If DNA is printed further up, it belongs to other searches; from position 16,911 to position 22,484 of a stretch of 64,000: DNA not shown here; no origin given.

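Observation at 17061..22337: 1758-aa kinase-like/AAA/GAF/PP2C signalling protein with degenerate kinase catalytic motifs, directly downstream of the RiPP cluster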

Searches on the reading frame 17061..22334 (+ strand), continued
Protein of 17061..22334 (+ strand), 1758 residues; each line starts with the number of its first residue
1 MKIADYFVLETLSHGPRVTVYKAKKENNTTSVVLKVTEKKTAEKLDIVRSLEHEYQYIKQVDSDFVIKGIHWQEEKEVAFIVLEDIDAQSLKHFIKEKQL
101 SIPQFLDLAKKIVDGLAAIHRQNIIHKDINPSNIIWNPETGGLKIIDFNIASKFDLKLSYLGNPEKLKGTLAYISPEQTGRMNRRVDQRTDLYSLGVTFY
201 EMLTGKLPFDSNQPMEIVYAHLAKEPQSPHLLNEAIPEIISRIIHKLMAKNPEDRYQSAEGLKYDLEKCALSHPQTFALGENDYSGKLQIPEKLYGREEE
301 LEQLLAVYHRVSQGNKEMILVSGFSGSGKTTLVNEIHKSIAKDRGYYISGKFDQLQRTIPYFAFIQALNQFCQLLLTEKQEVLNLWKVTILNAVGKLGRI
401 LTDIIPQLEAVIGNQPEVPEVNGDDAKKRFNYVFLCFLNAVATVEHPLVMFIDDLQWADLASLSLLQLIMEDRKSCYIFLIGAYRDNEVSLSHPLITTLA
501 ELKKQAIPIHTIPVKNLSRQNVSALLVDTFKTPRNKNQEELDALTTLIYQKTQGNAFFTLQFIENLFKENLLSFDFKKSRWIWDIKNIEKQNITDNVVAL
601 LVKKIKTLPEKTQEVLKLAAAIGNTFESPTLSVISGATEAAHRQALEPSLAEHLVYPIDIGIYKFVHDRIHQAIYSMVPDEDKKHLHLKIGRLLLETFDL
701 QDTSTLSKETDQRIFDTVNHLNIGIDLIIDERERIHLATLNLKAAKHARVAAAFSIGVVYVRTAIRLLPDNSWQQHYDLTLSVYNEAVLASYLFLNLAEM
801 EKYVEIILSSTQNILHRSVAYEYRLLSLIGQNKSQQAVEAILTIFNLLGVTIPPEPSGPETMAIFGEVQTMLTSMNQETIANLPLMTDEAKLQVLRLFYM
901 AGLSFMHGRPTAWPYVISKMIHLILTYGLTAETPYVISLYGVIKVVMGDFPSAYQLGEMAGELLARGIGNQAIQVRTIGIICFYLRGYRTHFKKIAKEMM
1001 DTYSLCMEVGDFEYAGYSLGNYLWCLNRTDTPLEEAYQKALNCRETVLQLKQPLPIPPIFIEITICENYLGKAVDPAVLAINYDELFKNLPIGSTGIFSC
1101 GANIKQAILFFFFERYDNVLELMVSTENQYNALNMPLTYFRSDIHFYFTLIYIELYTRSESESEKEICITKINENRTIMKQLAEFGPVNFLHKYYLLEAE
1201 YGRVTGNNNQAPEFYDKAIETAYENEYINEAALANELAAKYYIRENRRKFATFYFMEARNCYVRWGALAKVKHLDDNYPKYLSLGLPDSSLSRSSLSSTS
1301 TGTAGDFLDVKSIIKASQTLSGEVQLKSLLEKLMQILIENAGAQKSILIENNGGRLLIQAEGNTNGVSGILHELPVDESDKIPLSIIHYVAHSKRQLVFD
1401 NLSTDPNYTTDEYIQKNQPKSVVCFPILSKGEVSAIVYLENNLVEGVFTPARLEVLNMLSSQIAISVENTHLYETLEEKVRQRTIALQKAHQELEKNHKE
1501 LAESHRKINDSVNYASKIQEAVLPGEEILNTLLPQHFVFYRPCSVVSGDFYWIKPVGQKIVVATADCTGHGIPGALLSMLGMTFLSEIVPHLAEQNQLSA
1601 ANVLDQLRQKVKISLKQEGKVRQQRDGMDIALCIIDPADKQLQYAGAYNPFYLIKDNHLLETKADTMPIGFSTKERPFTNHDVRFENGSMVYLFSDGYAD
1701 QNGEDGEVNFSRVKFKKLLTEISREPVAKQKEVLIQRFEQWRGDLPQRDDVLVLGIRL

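Call 7: find_homologous_proteins(query=window:17061-22334:+, max_evalue=1e-10)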
Query window:17061-22334:+ (1758 aa): 8000 proteins with E <= 1e-10 among 8000 candidates; the best 120 are listed.
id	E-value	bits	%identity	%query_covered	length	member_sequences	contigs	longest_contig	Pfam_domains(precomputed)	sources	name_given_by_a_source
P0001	0.0e+0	3976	100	100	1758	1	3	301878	PF07714.24,PF00069.32,PF13185.13,PF01590.33,PF13401.13,PF07228.18,PF13191.13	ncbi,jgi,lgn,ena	-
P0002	0.0e+0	2316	58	100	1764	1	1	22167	PF07714.24,PF00069.32,PF13185.13,PF01590.33,PF13401.13,PF01637.25,PF07228.18,PF13191.13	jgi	jgi:histidine kinase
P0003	0.0e+0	2298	58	100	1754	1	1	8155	PF06293.21,PF07714.24,PF00069.32,PF13185.13,PF01590.33,PF07228.18,PF13191.13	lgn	-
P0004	0.0e+0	2294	58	100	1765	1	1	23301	PF07714.24,PF00069.32,PF13185.13,PF01590.33,PF07228.18,PF13191.13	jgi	jgi:predicted ATPase/GAF domain-containing protein/tRNA A-37 threonylcarbamoyl transferase component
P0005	0.0e+0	2277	58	100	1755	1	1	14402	PF07714.24,PF00069.32,PF13185.13,PF01590.33,PF13401.13,PF07228.18,PF13191.13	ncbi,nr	ncbi:MAG: AAA family ATPase [bacterium]|nr:AAA family ATPase [bacterium]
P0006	0.0e+0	2254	57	100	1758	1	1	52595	PF06293.21,PF07714.24,PF00069.32,PF13185.13,PF01590.33,PF07228.18,PF13191.13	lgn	-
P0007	0.0e+0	2250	57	100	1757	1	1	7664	PF07714.24,PF00069.32,PF13185.13,PF01590.33,PF13401.13,PF01637.25,PF07228.18,PF13191.13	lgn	-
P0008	0.0e+0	2180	56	100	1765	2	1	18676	PF07714.24,PF00069.32,PF13185.13,PF01590.33,PF07228.18,PF13191.13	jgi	-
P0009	0.0e+0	2176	56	100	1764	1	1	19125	PF25503.1,PF07714.24,PF00069.32,PF13185.13,PF01590.33,PF07228.18,PF13191.13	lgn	-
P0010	0.0e+0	2165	56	100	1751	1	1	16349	PF07714.24,PF00069.32,PF13185.13,PF01590.33,PF07228.18,PF13191.13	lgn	-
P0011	0.0e+0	2163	56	100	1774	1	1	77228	PF07714.24,PF00069.32,PF13185.13,PF01590.33,PF07228.18,PF13191.13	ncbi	-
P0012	0.0e+0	2157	56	100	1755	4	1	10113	PF07714.24,PF00069.32,PF13185.13,PF01590.33,PF07228.18,PF13191.13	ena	-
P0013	0.0e+0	2157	55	100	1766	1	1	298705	PF07714.24,PF00069.32,PF13185.13,PF01590.33,PF13401.13,PF07228.18,PF13191.13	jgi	jgi:predicted ATPase/serine phosphatase RsbU (regulator of sigma subunit)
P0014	0.0e+0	2154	55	100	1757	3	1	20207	PF07714.24,PF00069.32,PF01590.33,PF07228.18,PF13191.13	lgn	-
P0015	0.0e+0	2144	57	97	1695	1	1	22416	PF07714.24,PF00069.32,PF13185.13,PF01590.33,PF07228.18,PF13191.13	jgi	jgi:predicted ATPase/serine phosphatase RsbU (regulator of sigma subunit)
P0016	0.0e+0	2129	55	100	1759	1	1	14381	PF07714.24,PF00069.32,PF13185.13,PF01590.33,PF07228.18,PF13191.13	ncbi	-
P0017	0.0e+0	2117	55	100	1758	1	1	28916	PF07714.24,PF00069.32,PF01590.33,PF13401.13,PF07228.18,PF13191.13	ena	-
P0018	0.0e+0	2103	53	100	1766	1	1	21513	PF07714.24,PF00069.32,PF13185.13,PF01590.33,PF07228.18,PF13191.13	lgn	-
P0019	0.0e+0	2061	53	100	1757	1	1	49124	PF25503.1,PF07714.24,PF00069.32,PF13185.13,PF01590.33,PF13401.13,PF07228.18,PF13191.13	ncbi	-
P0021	0.0e+0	2052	53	100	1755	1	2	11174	PF07714.24,PF00069.32,PF13185.13,PF01590.33,PF13401.13,PF07228.18,PF13191.13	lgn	-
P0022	0.0e+0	2041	52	100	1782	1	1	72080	PF07714.24,PF00069.32,PF13185.13,PF01590.33,PF07228.18,PF13191.13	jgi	jgi:histidine kinase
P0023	0.0e+0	2039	54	100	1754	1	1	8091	PF07714.24,PF00069.32,PF13185.13,PF01590.33,PF07228.18,PF13191.13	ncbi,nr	ncbi:MAG: AAA family ATPase [bacterium]|nr:AAA family ATPase [bacterium]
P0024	0.0e+0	2035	53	100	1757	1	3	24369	PF07714.24,PF00069.32,PF13185.13,PF01590.33,PF01637.25,PF17667.8,PF07228.18,PF13191.13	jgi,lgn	-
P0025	0.0e+0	2034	53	100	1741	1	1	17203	PF07714.24,PF00069.32,PF13185.13,PF01590.33,PF13401.13,PF01637.25,PF07228.18,PF13191.13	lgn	-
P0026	0.0e+0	2025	52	100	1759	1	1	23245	PF07714.24,PF00069.32,PF01590.33,PF07228.18,PF13191.13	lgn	-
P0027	0.0e+0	2018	52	100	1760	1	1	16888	PF07714.24,PF00069.32,PF13185.13,PF01590.33,PF13401.13,PF17667.8,PF07228.18,PF13191.13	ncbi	-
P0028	0.0e+0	1919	51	97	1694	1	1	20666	PF07714.24,PF00069.32,PF13185.13,PF01590.33,PF07228.18,PF13191.13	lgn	-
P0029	0.0e+0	1883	49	100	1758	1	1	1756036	PF07714.24,PF00069.32,PF13185.13,PF01590.33,PF03109.23,PF13401.13,PF01637.25,PF07228.18,PF13191.13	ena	-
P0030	0.0e+0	1879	57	85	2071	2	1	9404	PF12833.14,PF07714.24,PF00069.32,PF13185.13,PF01590.33,PF02518.32,PF00512.32,PF00165.30,PF00072.31,PF13191.13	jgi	jgi:predicted ATPase/signal transduction histidine kinase/DNA-binding NarL/FixJ family response regu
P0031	0.0e+0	1861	48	100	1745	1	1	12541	PF07714.24,PF00069.32,PF13185.13,PF01590.33,PF13401.13,PF07228.18,PF13191.13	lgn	-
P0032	0.0e+0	1848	49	100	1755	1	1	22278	PF07714.24,PF00069.32,PF13185.13,PF01590.33,PF07228.18,PF13191.13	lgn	-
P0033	0.0e+0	1841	48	100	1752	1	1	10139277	PF07714.24,PF00069.32,PF13185.13,PF01590.33,PF07228.18,PF13191.13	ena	-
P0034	0.0e+0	1823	56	85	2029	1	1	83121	PF12833.14,PF07714.24,PF00069.32,PF13185.13,PF01590.33,PF02518.32,PF00512.32,PF00165.30,PF00072.31,PF13191.13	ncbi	ncbi:MAG: AAA family ATPase [Candidatus Omnitrophota bacterium]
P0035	0.0e+0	1819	47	100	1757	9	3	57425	PF07714.24,PF00069.32,PF13185.13,PF01590.33,PF07228.18,PF13191.13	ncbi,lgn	-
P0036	0.0e+0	1806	47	100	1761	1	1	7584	PF25503.1,PF07714.24,PF00069.32,PF13185.13,PF01590.33,PF07228.18,PF13191.13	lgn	-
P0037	0.0e+0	1805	55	86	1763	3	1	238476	PF25503.1,PF07714.24,PF00069.32,PF13185.13,PF01590.33,PF02518.32,PF13191.13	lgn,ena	-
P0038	0.0e+0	1781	47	100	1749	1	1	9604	PF25503.1,PF07714.24,PF00069.32,PF13185.13,PF01590.33,PF07228.18,PF13191.13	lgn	-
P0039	0.0e+0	1769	54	85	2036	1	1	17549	PF12833.14,PF07714.24,PF00069.32,PF01590.33,PF02518.32,PF00512.32,PF01637.25,PF00072.31,PF13191.13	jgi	jgi:predicted ATPase/signal transduction histidine kinase/DNA-binding response OmpR family regulator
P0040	0.0e+0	1732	53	85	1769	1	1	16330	PF07714.24,PF00069.32,PF13185.13,PF01590.33,PF02518.32,PF13191.13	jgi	jgi:predicted ATPase/signal transduction histidine kinase/tRNA A-37 threonylcarbamoyl transferase co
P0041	0.0e+0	1663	56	76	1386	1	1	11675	PF07714.24,PF00069.32,PF13191.13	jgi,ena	-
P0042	0.0e+0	1655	54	79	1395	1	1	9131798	PF07714.24,PF00069.32,PF13191.13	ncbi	ncbi:MAG: serine/threonine-protein kinase PknK, partial [Candidatus Aminicenantes bacterium]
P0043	0.0e+0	1637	52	85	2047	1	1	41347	PF12833.14,PF07714.24,PF00069.32,PF13185.13,PF01590.33,PF02518.32,PF00512.32,PF00165.30,PF01637.25,PF00072.31,PF13191.13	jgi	jgi:predicted ATPase/signal transduction histidine kinase/DNA-binding response OmpR family regulator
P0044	0.0e+0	1614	50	85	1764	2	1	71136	PF25503.1,PF07714.24,PF00069.32,PF13185.13,PF07693.21,PF01590.33,PF02518.32,PF13191.13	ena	-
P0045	0.0e+0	1591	49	88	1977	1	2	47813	PF07714.24,PF00069.32,PF13185.13,PF01590.33,PF02518.32,PF00512.32,PF13401.13,PF00072.31,PF13191.13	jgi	jgi:predicted ATPase/signal transduction histidine kinase/CheY-like chemotaxis protein/tRNA A-37 thr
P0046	0.0e+0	1576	49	85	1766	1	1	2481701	PF25503.1,PF07714.24,PF00069.32,PF13185.13,PF01590.33,PF02518.32,PF13191.13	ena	-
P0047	0.0e+0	1533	49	85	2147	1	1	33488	PF25503.1,PF12833.14,PF07714.24,PF00069.32,PF13185.13,PF01590.33,PF02518.32,PF00512.32,PF00165.30,PF00072.31,PF13191.13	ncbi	-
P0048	0.0e+0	1402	46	87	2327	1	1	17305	PF13185.13,PF00512.32,PF13401.13,PF00165.30,PF00072.31,PF13191.13,PF25503.1,PF12833.14,PF05043.20,PF07714.24,PF00069.32,PF01590.33,PF02518.32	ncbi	-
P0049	0.0e+0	1399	44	85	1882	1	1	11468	PF07714.24,PF00069.32,PF13185.13,PF01590.33,PF02518.32,PF00512.32,PF00072.31,PF13191.13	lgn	-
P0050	0.0e+0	1371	40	100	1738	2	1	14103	PF07714.24,PF00069.32,PF13185.13,PF01590.33,PF03109.23,PF07228.18,PF13191.13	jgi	-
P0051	0.0e+0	1367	44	85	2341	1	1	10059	PF12833.14,PF07714.24,PF00069.32,PF13185.13,PF01590.33,PF02518.32,PF00512.32,PF00165.30,PF00072.31,PF13191.13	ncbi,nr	ncbi:MAG: response regulator [bacterium]|nr:response regulator [bacterium]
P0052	0.0e+0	1346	-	-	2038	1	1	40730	PF07714.24,PF00069.32,PF13185.13,PF01590.33,PF02518.32,PF13492.13,PF00512.32,PF00072.31,PF13191.13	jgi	-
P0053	0.0e+0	1313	-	-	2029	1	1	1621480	PF06293.21,PF07714.24,PF00069.32,PF13185.13,PF01590.33,PF02518.32,PF00512.32,PF13401.13,PF00072.31,PF13191.13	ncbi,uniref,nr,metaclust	ncbi:ATP-binding region ATPase domain protein [Candidatus Moduliflexus flocculans]|uniref:histidine 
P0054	0.0e+0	1303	40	100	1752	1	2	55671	PF07714.24,PF00069.32,PF13185.13,PF01590.33,PF03109.23,PF14531.13,PF07228.18,PF13191.13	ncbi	-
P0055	0.0e+0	1296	38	99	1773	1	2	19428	PF07714.24,PF00069.32,PF13185.13,PF01590.33,PF03109.23,PF07228.18,PF13191.13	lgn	-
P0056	0.0e+0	1290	39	99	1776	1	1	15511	PF07714.24,PF00069.32,PF13185.13,PF01590.33,PF03109.23,PF07228.18,PF13191.13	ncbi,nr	ncbi:MAG: serine/threonine-protein kinase PknK [Flavobacteriales bacterium]|nr:MAG: serine/threonine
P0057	0.0e+0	1282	39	100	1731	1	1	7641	PF07714.24,PF00069.32,PF13185.13,PF01590.33,PF07228.18,PF13191.13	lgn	-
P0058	0.0e+0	1277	39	100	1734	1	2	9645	PF07714.24,PF00069.32,PF13185.13,PF01590.33,PF07228.18,PF13191.13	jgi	-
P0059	0.0e+0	1266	40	96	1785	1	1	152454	PF07714.24,PF00069.32,PF13185.13,PF01590.33,PF03109.23,PF07228.18,PF13191.13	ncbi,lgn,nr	ncbi:MAG: GAF domain-containing protein [Cytophagales bacterium]|nr:MAG: GAF domain-containing prote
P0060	0.0e+0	1264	40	95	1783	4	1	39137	PF07714.24,PF00069.32,PF13185.13,PF01590.33,PF03109.23,PF07228.18,PF13191.13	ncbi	-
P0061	0.0e+0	1264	38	100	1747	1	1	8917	PF07714.24,PF00069.32,PF13185.13,PF01590.33,PF03109.23,PF01637.25,PF07228.18,PF13191.13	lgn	-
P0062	0.0e+0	1252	38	100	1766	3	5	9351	PF07714.24,PF00069.32,PF13185.13,PF01590.33,PF13492.13,PF07228.18,PF13191.13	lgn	-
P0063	0.0e+0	1251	38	99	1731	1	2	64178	PF25503.1,PF07714.24,PF00069.32,PF13185.13,PF01590.33,PF03109.23,PF13401.13,PF07228.18,PF13191.13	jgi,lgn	-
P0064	0.0e+0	1247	40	95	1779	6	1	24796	PF07714.24,PF00069.32,PF13185.13,PF01590.33,PF03109.23,PF14531.13,PF13492.13,PF07228.18,PF13191.13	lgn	-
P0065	0.0e+0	1244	39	95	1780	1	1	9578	PF07714.24,PF00069.32,PF13185.13,PF01590.33,PF07228.18,PF13191.13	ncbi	-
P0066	0.0e+0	1244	39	95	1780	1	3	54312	PF07714.24,PF00069.32,PF13185.13,PF01590.33,PF07228.18,PF13191.13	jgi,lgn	jgi:predicted ATPase/serine phosphatase RsbU (regulator of sigma subunit)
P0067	0.0e+0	1243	37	100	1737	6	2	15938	PF07714.24,PF00069.32,PF13185.13,PF25201.1,PF01590.33,PF03109.23,PF14531.13,PF07228.18,PF13191.13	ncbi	-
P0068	0.0e+0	1233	38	95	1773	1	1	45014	PF07714.24,PF00069.32,PF13185.13,PF01590.33,PF03109.23,PF14531.13,PF07228.18,PF13191.13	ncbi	-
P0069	0.0e+0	1226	38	100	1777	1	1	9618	PF07714.24,PF00069.32,PF13185.13,PF01590.33,PF03109.23,PF13401.13,PF07228.18,PF13191.13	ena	-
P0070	0.0e+0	1222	38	99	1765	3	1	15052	PF07714.24,PF00069.32,PF13185.13,PF01590.33,PF03109.23,PF07228.18,PF13191.13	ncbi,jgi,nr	ncbi:MAG: trifunctional serine/threonine-protein kinase/ATP-binding protein/SpoIIE family protein ph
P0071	0.0e+0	1219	-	-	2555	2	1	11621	PF13426.14,PF13188.14,PF13185.13,PF13492.13,PF13401.13,PF20703.4,PF05673.20,PF13191.13,PF25503.1,PF07714.24,PF00069.32,PF01590.33,PF00989.32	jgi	jgi:predicted ATPase/GAF domain-containing protein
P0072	0.0e+0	1214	38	99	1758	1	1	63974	PF07714.24,PF00069.32,PF13185.13,PF01590.33,PF03109.23,PF07228.18,PF13191.13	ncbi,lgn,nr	ncbi:MAG: GAF domain-containing protein [Cytophagales bacterium]|nr:MAG: GAF domain-containing prote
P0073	0.0e+0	1211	38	95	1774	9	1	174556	PF07714.24,PF00069.32,PF13185.13,PF01590.33,PF03109.23,PF13492.13,PF07228.18,PF13191.13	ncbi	-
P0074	0.0e+0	1208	38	99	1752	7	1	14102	PF06293.21,PF07714.24,PF00069.32,PF13185.13,PF01590.33,PF03109.23,PF07228.18,PF13191.13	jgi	-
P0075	0.0e+0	1207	36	100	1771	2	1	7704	PF07714.24,PF00069.32,PF13185.13,PF01590.33,PF07228.18,PF13191.13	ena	-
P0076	0.0e+0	1203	38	99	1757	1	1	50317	PF07714.24,PF00069.32,PF13185.13,PF01590.33,PF03109.23,PF14531.13,PF13492.13,PF07228.18,PF13191.13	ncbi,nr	ncbi:MAG: AAA family ATPase [Microscillaceae bacterium]|nr:AAA family ATPase [Microscillaceae bacter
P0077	0.0e+0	1200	38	99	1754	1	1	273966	PF07714.24,PF00069.32,PF13185.13,PF01590.33,PF03109.23,PF14531.13,PF07228.18,PF13191.13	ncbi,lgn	-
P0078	0.0e+0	1197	38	99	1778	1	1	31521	PF07714.24,PF00069.32,PF13185.13,PF01590.33,PF03109.23,PF07228.18,PF13191.13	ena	-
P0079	0.0e+0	1189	37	99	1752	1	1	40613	PF07714.24,PF00069.32,PF13185.13,PF01590.33,PF03109.23,PF07228.18,PF01636.30,PF13191.13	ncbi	-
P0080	0.0e+0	1187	37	100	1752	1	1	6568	PF25503.1,PF07714.24,PF00069.32,PF13185.13,PF01590.33,PF03109.23,PF07228.18,PF13191.13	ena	-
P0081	0.0e+0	1187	38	99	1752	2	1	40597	PF06293.21,PF07714.24,PF00069.32,PF13185.13,PF01590.33,PF03109.23,PF07228.18,PF01636.30,PF13191.13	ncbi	-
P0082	0.0e+0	1185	36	100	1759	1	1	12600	PF07714.24,PF00069.32,PF13185.13,PF01590.33,PF07228.18,PF13191.13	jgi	jgi:predicted ATPase/GAF domain-containing protein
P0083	0.0e+0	1177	36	99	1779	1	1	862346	PF07714.24,PF00069.32,PF13185.13,PF01590.33,PF03109.23,PF07228.18,PF13191.13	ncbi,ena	-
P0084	0.0e+0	1176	37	99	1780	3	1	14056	PF07714.24,PF00069.32,PF13185.13,PF01590.33,PF03109.23,PF07228.18,PF13191.13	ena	-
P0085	0.0e+0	1174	37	97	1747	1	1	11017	PF25503.1,PF06293.21,PF07714.24,PF00069.32,PF01590.33,PF03109.23,PF14531.13,PF01163.29,PF07228.18,PF13191.13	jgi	-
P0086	0.0e+0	1174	36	99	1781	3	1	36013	PF07714.24,PF00069.32,PF13185.13,PF01590.33,PF07228.18,PF13191.13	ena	-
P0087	0.0e+0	1173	37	96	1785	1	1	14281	PF07714.24,PF00069.32,PF13185.13,PF01590.33,PF07228.18,PF13191.13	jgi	jgi:predicted ATPase/serine phosphatase RsbU (regulator of sigma subunit)/tRNA A-37 threonylcarbamoy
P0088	0.0e+0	1170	37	99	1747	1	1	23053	PF25503.1,PF07714.24,PF00069.32,PF13185.13,PF01590.33,PF07228.18,PF13191.13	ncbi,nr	ncbi:AAA family ATPase [Thiotrichales bacterium HSG1]|nr:AAA family ATPase [Thiotrichales bacterium 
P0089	0.0e+0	1168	36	100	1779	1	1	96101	PF07714.24,PF00069.32,PF13185.13,PF01590.33,PF13492.13,PF07228.18,PF13191.13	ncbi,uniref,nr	ncbi:AAA family ATPase [Microcoleus vaginatus GB1-A2]|uniref:AAA family ATPase n=1 Tax=Microcoleus v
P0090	0.0e+0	1168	36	100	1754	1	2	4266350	PF07714.24,PF00069.32,PF13185.13,PF01590.33,PF13492.13,PF07228.18,PF13191.13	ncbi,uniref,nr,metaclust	ncbi:AAA family ATPase [Beggiatoa leptomitoformis]|uniref:AAA family ATPase n=1 Tax=Beggiatoa leptom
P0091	0.0e+0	1167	38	99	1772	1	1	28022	PF07714.24,PF00069.32,PF13185.13,PF01590.33,PF03109.23,PF07228.18,PF13191.13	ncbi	-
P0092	0.0e+0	1164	38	99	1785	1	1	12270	PF07714.24,PF00069.32,PF13185.13,PF01590.33,PF03109.23,PF13401.13,PF07228.18,PF13191.13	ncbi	-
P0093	0.0e+0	1163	38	99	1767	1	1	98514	PF07714.24,PF00069.32,PF13185.13,PF01590.33,PF03109.23,PF07228.18,PF13191.13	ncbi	-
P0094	0.0e+0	1162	37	100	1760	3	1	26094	PF07714.24,PF00069.32,PF13185.13,PF25201.1,PF01590.33,PF13492.13,PF07228.18,PF13191.13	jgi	jgi:predicted ATPase/serine phosphatase RsbU (regulator of sigma subunit)/tRNA A-37 threonylcarbamoy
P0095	0.0e+0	1161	37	100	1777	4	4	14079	PF25503.1,PF07714.24,PF00069.32,PF13185.13,PF01590.33,PF07228.18,PF13191.13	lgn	-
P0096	0.0e+0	1160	37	99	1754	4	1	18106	PF07714.24,PF00069.32,PF13185.13,PF01590.33,PF03109.23,PF13492.13,PF01163.29,PF07228.18,PF13191.13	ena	-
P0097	0.0e+0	1160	38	96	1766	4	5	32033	PF07714.24,PF00069.32,PF13185.13,PF01590.33,PF07228.18,PF13191.13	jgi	jgi:predicted ATPase/serine phosphatase RsbU (regulator of sigma subunit)/tRNA A-37 threonylcarbamoy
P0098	0.0e+0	1159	36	97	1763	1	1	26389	PF07714.24,PF00069.32,PF13185.13,PF01590.33,PF07228.18,PF13191.13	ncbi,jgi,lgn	-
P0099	0.0e+0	1158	38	95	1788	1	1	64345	PF07714.24,PF00069.32,PF13185.13,PF01590.33,PF07228.18,PF13191.13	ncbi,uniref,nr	ncbi:AAA family ATPase [Candidatus Parabeggiatoa sp. HSG14]|uniref:AAA family ATPase n=1 Tax=Candida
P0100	0.0e+0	1158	37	100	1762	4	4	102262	PF07714.24,PF00069.32,PF13185.13,PF01590.33,PF13492.13,PF07228.18,PF13191.13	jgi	jgi:predicted ATPase/serine phosphatase RsbU (regulator of sigma subunit)/tRNA A-37 threonylcarbamoy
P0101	0.0e+0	1157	36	100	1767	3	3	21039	PF07714.24,PF00069.32,PF13185.13,PF01590.33,PF07228.18,PF13191.13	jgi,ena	-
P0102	0.0e+0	1156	37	97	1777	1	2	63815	PF07714.24,PF00069.32,PF13185.13,PF01590.33,PF07228.18,PF13191.13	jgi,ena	-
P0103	0.0e+0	1156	36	100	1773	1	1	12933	PF07714.24,PF00069.32,PF13185.13,PF01590.33,PF13492.13,PF07228.18,PF13191.13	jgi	-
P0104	0.0e+0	1156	37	99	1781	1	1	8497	PF07714.24,PF00069.32,PF13185.13,PF01590.33,PF03109.23,PF14531.13,PF13401.13,PF07228.18,PF13191.13,PF14890.12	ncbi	-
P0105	0.0e+0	1152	35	100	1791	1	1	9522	PF07714.24,PF00069.32,PF13185.13,PF01590.33,PF13492.13,PF07228.18,PF13191.13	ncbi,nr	ncbi:MAG: AAA family ATPase [Desulfobacterales bacterium]|nr:AAA family ATPase [Desulfobacterales ba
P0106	0.0e+0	1152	36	99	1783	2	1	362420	PF07714.24,PF00069.32,PF13185.13,PF01590.33,PF03109.23,PF13492.13,PF07228.18,PF01636.30,PF13191.13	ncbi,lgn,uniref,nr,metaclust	ncbi:AAA family ATPase [Microscilla marina]|uniref:Serine/threonine kinase with GAF domain n=1 Tax=M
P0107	0.0e+0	1151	37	98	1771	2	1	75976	PF07714.24,PF00069.32,PF13185.13,PF01590.33,PF07228.18,PF13191.13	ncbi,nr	ncbi:MAG: AAA family ATPase [Proteobacteria bacterium]|nr:AAA family ATPase [Pseudomonadota bacteriu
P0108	0.0e+0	1151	37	96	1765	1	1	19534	PF07714.24,PF00069.32,PF13185.13,PF01590.33,PF07228.18,PF13191.13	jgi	-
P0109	0.0e+0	1151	41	82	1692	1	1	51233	PF07714.24,PF00069.32,PF13185.13,PF01590.33,PF00211.26,PF13191.13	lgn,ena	-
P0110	0.0e+0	1150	37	97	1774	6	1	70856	PF07714.24,PF00069.32,PF13185.13,PF01590.33,PF13492.13,PF07228.18,PF13191.13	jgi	-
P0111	0.0e+0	1150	37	100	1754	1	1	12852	PF07714.24,PF00069.32,PF13185.13,PF01590.33,PF07228.18,PF13191.13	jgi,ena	-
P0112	0.0e+0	1149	36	100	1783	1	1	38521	PF07714.24,PF00069.32,PF13185.13,PF01590.33,PF13492.13,PF07228.18,PF13191.13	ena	-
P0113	0.0e+0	1149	37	97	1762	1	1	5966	PF07714.24,PF00069.32,PF13185.13,PF01590.33,PF13492.13,PF07228.18,PF13191.13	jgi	jgi:predicted ATPase/serine phosphatase RsbU (regulator of sigma subunit)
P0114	0.0e+0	1147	36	99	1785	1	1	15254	PF07714.24,PF00069.32,PF13185.13,PF01590.33,PF03109.23,PF17667.8,PF07228.18,PF13191.13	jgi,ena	-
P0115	0.0e+0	1146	35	100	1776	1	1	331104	PF06293.21,PF07714.24,PF00069.32,PF13185.13,PF07693.21,PF01590.33,PF03109.23,PF13401.13,PF01163.29,PF07228.18,PF13191.13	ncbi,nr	ncbi:hypothetical protein BKI52_08835 [marine bacterium AO1-C]|nr:hypothetical protein BKI52_08835 [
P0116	0.0e+0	1145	36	100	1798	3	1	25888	PF07714.24,PF00069.32,PF13185.13,PF01590.33,PF07228.18,PF13191.13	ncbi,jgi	jgi:predicted ATPase/serine phosphatase RsbU (regulator of sigma subunit)/tRNA A-37 threonylcarbamoy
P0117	0.0e+0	1145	38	95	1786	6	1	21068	PF07714.24,PF00069.32,PF13185.13,PF01590.33,PF03109.23,PF14531.13,PF07228.18,PF13191.13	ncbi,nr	ncbi:MAG: GAF domain-containing protein [Cytophagales bacterium]|nr:MAG: GAF domain-containing prote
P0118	0.0e+0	1144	37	99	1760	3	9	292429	PF07714.24,PF00069.32,PF13185.13,PF01590.33,PF03109.23,PF13492.13,PF07228.18,PF13191.13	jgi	jgi:predicted ATPase/serine phosphatase RsbU (regulator of sigma subunit)/tRNA A-37 threonylcarbamoy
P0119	0.0e+0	1144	37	97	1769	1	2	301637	PF07714.24,PF00069.32,PF13185.13,PF01590.33,PF13492.13,PF07228.18,PF13191.13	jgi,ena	jgi:predicted ATPase/serine phosphatase RsbU (regulator of sigma subunit)/tRNA A-37 threonylcarbamoy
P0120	0.0e+0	1143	40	84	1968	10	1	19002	PF07714.24,PF00069.32,PF13185.13,PF01590.33,PF02518.32,PF00512.32,PF00072.31,PF13191.13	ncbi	-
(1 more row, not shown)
